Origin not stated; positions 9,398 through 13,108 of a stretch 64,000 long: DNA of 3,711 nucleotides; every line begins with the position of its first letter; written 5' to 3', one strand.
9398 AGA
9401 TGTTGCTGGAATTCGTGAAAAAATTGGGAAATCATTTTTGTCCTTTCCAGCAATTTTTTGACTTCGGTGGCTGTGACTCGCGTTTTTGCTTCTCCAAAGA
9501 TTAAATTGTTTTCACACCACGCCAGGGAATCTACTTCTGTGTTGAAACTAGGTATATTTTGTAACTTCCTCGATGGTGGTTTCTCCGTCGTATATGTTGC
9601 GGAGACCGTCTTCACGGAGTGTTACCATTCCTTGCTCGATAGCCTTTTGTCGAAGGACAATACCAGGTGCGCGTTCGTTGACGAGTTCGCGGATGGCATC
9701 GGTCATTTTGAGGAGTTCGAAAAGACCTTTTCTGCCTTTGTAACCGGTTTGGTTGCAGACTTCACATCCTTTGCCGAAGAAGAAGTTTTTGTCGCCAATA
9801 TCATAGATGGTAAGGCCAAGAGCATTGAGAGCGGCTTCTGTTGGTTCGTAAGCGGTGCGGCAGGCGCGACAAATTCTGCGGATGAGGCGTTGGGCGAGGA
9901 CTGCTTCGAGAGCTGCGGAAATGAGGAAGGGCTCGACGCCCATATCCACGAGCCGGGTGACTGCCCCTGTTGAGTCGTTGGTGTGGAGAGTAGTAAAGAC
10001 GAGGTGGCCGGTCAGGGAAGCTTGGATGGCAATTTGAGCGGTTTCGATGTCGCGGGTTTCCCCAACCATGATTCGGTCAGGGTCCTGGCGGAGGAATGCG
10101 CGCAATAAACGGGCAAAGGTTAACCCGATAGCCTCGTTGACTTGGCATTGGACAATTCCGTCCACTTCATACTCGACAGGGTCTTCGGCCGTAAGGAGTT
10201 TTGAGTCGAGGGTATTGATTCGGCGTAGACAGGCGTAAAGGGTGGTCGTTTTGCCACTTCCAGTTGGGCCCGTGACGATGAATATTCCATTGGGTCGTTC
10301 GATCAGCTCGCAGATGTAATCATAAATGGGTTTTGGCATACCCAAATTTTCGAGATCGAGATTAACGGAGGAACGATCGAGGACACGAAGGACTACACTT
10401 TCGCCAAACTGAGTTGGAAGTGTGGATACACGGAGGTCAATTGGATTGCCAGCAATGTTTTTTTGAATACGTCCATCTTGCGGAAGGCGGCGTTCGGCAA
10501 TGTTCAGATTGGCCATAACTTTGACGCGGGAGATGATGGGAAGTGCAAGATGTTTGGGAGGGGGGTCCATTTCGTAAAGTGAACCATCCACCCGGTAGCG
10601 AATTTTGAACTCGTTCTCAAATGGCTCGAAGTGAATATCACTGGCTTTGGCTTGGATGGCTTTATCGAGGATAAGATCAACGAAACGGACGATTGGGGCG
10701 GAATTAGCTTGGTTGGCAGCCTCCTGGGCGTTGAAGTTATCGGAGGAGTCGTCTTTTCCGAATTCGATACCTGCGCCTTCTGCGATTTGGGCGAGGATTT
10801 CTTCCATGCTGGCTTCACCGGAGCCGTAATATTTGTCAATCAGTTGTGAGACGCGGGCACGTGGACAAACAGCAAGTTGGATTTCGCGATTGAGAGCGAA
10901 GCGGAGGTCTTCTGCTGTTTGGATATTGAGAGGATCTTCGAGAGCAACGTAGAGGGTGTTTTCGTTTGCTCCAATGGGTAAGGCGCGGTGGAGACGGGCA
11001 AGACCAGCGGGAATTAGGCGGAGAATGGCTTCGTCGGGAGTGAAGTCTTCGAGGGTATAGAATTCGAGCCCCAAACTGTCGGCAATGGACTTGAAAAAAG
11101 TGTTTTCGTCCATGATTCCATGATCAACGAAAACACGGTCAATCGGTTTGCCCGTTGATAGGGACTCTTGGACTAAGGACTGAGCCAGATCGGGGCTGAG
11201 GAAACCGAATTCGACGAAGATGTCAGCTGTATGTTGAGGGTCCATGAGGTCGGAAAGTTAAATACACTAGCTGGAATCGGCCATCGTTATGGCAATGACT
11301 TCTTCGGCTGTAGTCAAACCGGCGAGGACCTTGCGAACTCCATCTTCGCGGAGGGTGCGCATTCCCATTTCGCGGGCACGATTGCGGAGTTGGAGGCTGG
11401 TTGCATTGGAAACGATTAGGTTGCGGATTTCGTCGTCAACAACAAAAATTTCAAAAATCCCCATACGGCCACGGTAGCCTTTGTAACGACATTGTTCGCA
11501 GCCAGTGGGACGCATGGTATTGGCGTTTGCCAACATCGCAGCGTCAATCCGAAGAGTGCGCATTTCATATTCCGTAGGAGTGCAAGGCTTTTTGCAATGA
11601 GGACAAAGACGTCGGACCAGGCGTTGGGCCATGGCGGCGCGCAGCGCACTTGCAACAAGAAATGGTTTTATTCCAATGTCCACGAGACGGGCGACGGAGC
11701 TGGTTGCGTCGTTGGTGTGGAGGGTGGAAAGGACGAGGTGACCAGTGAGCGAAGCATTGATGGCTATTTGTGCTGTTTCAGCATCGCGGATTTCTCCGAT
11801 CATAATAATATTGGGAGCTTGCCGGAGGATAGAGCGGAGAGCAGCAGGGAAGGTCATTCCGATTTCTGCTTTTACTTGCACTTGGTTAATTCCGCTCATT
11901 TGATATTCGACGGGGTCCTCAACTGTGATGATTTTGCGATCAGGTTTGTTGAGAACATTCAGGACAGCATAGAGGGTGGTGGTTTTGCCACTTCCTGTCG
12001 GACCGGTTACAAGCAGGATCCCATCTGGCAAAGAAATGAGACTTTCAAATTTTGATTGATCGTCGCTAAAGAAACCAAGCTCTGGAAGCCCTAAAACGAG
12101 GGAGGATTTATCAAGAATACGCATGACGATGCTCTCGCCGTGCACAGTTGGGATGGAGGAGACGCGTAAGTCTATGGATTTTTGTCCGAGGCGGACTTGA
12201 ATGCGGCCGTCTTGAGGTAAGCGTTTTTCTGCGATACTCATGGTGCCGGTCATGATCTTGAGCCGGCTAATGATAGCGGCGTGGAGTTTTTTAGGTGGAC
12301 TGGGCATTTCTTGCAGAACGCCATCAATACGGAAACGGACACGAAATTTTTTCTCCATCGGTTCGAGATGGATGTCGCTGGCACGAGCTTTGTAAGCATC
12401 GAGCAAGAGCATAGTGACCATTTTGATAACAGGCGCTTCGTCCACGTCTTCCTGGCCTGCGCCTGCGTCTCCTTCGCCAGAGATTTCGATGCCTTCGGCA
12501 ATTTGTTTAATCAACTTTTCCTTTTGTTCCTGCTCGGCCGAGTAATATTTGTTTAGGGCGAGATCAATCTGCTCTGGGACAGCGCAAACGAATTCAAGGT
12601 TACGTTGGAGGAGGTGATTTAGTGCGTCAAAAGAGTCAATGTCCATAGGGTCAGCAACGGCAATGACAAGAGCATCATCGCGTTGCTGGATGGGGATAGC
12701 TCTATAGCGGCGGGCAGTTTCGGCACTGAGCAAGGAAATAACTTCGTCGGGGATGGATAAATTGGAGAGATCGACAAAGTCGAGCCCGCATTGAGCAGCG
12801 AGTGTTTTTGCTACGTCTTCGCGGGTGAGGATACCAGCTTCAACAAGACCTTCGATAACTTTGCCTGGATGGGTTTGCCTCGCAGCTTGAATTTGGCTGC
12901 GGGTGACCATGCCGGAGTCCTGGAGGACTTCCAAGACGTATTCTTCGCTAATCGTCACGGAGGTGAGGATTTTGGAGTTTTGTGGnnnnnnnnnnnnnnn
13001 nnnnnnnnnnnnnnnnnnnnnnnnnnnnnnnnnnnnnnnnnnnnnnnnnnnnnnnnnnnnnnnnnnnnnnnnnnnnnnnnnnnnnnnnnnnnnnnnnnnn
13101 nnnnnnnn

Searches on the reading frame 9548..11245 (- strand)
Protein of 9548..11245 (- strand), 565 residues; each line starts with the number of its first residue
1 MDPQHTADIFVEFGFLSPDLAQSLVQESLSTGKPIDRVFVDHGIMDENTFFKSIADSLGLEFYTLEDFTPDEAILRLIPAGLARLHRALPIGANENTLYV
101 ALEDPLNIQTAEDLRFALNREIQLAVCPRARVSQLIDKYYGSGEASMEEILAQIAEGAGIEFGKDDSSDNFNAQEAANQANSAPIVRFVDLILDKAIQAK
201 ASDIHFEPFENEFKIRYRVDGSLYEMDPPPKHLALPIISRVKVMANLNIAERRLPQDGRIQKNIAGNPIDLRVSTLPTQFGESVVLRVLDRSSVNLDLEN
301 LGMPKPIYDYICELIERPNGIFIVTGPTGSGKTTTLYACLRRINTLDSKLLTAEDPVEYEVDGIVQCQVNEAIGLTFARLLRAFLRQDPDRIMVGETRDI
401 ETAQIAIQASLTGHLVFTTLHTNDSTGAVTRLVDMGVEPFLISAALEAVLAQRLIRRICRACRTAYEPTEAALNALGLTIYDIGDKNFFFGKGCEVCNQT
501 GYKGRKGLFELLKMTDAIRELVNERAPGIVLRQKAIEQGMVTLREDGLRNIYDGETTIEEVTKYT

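Call 6: search_protein_families(library=pfam, proteins=[window:9548-11245:-], max_evalue=0.1)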
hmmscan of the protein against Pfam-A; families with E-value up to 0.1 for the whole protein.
window:9548-11245:- (565 aa): 12 families
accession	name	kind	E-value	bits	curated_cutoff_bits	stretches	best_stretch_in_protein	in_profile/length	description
PF00437.27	T2SSE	-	1.8e-136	455.1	24.9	1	179-562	2-369/370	Type II/IV secretion system protein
PF05157.20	MshEN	-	2.7e-21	75.8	23.1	1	58-145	1-89/90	MshEN domain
PF13191.12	AAA_16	-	0.00023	22.1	32.6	1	317-462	23-124/167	AAA ATPase domain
PF13401.12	AAA_22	-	0.001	19.8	27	1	318-358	4-44/130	AAA domain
PF13476.12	AAA_23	-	0.003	18.6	27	1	318-338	18-38/201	AAA domain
PF25199.1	nSTAND_NTPase5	-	0.0043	17.3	34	1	316-342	38-64/145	Novel STAND NTPase 5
PF13555.12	AAA_29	-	0.02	15.1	27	1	318-338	21-41/61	P-loop containing region of AAA domain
PF02492.25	cobW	-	0.024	14.6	20.7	1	321-352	2-34/180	CobW/HypB/UreG, nucleotide-binding domain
PF13604.12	AAA_30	-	0.025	14.8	27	1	311-340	10-39/191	AAA domain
PF13086.12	AAA_11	-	0.036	14.3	27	1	319-350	17-55/257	AAA domain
PF13245.12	AAA_19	-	0.039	14.6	25.1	1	318-347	10-39/134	AAA domain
PF13173.12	AAA_14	-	0.07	13.6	27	0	320-344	3-27/129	AAA domain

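Call 7: search_protein_families(library=ncbifam, proteins=[window:9548-11245:-], max_evalue=0.1)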
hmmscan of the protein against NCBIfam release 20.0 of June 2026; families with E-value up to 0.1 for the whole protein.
window:9548-11245:- (565 aa): 27 families (the best 25 are shown)
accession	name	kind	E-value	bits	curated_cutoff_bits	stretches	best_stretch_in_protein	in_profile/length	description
TIGR02533.1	type_II_gspE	equivalog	3.7e-183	609.6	630.25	1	77-565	3-486/486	type II secretion system ATPase GspE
TIGR02538.1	type_IV_pilB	equivalog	7.7e-180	599.2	675.65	1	9-565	5-562/564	type IV-A pilus assembly ATPase PilB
NF007755.0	PRK10436.1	equivalog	3.7e-137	457.8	617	1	82-563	13-457/465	type II secretion system protein GspE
NF053534.1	T4PilAsmATPsTfpB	equivalog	1.8e-132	442.7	850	1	44-563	62-580/584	type IV pilus assembly ATPase TfpB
NF041000.1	ATPase_ComGA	equivalog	1.6e-78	263.4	300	1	192-456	3-266/267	competence type IV pilus ATPase ComGA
TIGR01420.1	pilT_fam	subfamily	1.8e-48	165.5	319.1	1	192-459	5-272/343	PilT/PilU family type 4a pilus ATPase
TIGR02525.1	plasmid_TraJ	equivalog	1.7e-22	79.9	368.3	1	283-436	119-273/372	plasmid transfer ATPase TraJ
TIGR02524.1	dot_icm_DotB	equivalog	7.7e-22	78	463.3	1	309-434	124-258/358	Dot/Icm type IV secretion system ATPase DotB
NF058587.1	archaellum_moto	equivalog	1.3e-18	67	550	1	308-434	265-395/527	archaellum flagellar ATPase motor FlaI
TIGR02782.1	TrbB_P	equivalog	4.8e-17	62.2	304.55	1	307-434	125-254/303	P-type conjugative transfer ATPase TrbB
TIGR03819.1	heli_sec_ATPase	hypoth_equivalog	2.2e-15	56.7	373.15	1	278-452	136-317/340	TadA family conjugal transfer-associated ATPase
TIGR02788.1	VirB11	equivalog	3.1e-14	52.7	249.95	1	304-436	130-266/308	P-type DNA transfer ATPase VirB11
NF010407.0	PRK13833.1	subfamily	7.6e-13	48.6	499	1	322-438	147-265/323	conjugal transfer protein TrbB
NF010469.0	PRK13894.1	subfamily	1.5e-12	47.5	508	1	308-433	139-265/320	conjugal transfer ATPase TrbB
NF053672.1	bindosome_BasE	exception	2.2e-11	43.2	1000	1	323-441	274-398/512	bindosome assembly system ATPase subunit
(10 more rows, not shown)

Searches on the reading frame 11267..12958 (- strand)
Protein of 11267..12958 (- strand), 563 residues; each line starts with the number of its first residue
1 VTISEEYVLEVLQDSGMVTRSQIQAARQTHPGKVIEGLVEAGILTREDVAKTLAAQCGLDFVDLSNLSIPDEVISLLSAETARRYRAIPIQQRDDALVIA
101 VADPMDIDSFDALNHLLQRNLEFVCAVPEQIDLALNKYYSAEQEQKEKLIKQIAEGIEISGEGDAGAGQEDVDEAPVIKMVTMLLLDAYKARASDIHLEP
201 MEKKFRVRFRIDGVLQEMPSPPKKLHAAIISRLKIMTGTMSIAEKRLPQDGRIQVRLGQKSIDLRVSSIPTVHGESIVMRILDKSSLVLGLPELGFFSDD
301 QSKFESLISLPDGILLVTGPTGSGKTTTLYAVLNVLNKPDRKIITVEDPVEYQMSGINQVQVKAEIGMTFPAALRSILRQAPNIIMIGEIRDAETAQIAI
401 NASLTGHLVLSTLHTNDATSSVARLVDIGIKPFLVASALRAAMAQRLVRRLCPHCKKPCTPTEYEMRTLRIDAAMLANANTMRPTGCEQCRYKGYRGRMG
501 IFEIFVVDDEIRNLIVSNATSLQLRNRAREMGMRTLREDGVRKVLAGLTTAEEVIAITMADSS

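Call 6: search_protein_families(library=pfam, proteins=[window:11267-12958:-], max_evalue=0.1)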
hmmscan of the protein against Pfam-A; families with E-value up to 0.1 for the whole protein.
window:11267-12958:- (563 aa): 23 families
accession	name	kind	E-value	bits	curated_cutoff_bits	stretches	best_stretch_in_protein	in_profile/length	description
PF00437.27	T2SSE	-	2.9e-141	470.8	24.9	1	171-555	2-369/370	Type II/IV secretion system protein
PF05157.20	MshEN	-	5.6e-22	78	23.1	1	58-144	2-89/90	MshEN domain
PF13401.12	AAA_22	-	6.4e-05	23.7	27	1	312-353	5-46/130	AAA domain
PF13555.12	AAA_29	-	0.00028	21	27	1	311-337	21-47/61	P-loop containing region of AAA domain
PF25199.1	nSTAND_NTPase5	-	0.00068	19.9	34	1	314-351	43-81/145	Novel STAND NTPase 5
PF00004.35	AAA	-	0.0011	19.8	21.2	1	315-392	1-68/131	ATPase family associated with various cellular activities (AAA)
PF13191.12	AAA_16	-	0.0015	19.5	32.6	1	313-360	25-64/167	AAA ATPase domain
PF13604.12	AAA_30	-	0.0015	18.8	27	1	304-344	10-50/191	AAA domain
PF13476.12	AAA_23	-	0.0017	19.4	27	1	308-337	15-44/201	AAA domain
PF13173.12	AAA_14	-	0.0043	17.5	27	1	313-402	3-83/129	AAA domain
PF13086.12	AAA_11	-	0.005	17.1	27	1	312-338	17-43/257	AAA domain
PF13245.12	AAA_19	-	0.0071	17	25.1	1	310-343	9-44/134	AAA domain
PF02492.25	cobW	-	0.0091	16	20.7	1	315-346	3-33/180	CobW/HypB/UreG, nucleotide-binding domain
PF01637.24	ATPase_2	-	0.0095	16.2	33.2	1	311-370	19-78/225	ATPase domain predominantly from Archaea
PF00005.33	ABC_tran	-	0.0098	16.9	25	1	314-371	13-66/137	ABC transporter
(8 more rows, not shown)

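Call 7: search_protein_families(library=ncbifam, proteins=[window:11267-12958:-], max_evalue=0.1)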
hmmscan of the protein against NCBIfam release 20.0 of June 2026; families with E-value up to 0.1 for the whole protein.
window:11267-12958:- (563 aa): 45 families (the best 25 are shown)
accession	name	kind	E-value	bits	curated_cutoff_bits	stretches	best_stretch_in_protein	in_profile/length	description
TIGR02538.1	type_IV_pilB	equivalog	2.7e-188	627.1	675.65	1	10-559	4-563/564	type IV-A pilus assembly ATPase PilB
TIGR02533.1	type_II_gspE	equivalog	3.6e-188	626.1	630.25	1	77-558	4-486/486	type II secretion system ATPase GspE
NF053534.1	T4PilAsmATPsTfpB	equivalog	8.3e-152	506.5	850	1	41-558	60-582/584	type IV pilus assembly ATPase TfpB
NF007755.0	PRK10436.1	equivalog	1.6e-140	468.8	617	1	82-558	14-459/465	type II secretion system protein GspE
NF041000.1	ATPase_ComGA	equivalog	7.4e-79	264.5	300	1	184-449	3-266/267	competence type IV pilus ATPase ComGA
TIGR01420.1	pilT_fam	subfamily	6.2e-54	183.5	319.1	1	183-450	4-270/343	PilT/PilU family type 4a pilus ATPase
TIGR02525.1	plasmid_TraJ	equivalog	8.2e-30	104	368.3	1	276-428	119-272/372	plasmid transfer ATPase TraJ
TIGR02524.1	dot_icm_DotB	equivalog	1e-21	77.6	463.3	1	308-427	130-258/358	Dot/Icm type IV secretion system ATPase DotB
NF058587.1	archaellum_moto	equivalog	1.9e-19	69.8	550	1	314-430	277-398/527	archaellum flagellar ATPase motor FlaI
TIGR02782.1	TrbB_P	equivalog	1.5e-17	63.9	304.55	1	315-426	139-253/303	P-type conjugative transfer ATPase TrbB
NF008411.1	PRK11234.1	equivalog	5.6e-17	61.4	1170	1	11-154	487-634/723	cyclic di-3',5'-guanylate-activated glycosyltransferase NfrB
NF010469.0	PRK13894.1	subfamily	6.4e-17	61.9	508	1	315-426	152-265/320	conjugal transfer ATPase TrbB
TIGR02788.1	VirB11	equivalog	2.3e-16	59.7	249.95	1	315-449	147-285/308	P-type DNA transfer ATPase VirB11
TIGR03819.1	heli_sec_ATPase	hypoth_equivalog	5.9e-15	55.3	373.15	1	273-445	138-317/340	TadA family conjugal transfer-associated ATPase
NF010407.0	PRK13833.1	subfamily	4.5e-14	52.6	499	1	315-427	147-261/323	conjugal transfer protein TrbB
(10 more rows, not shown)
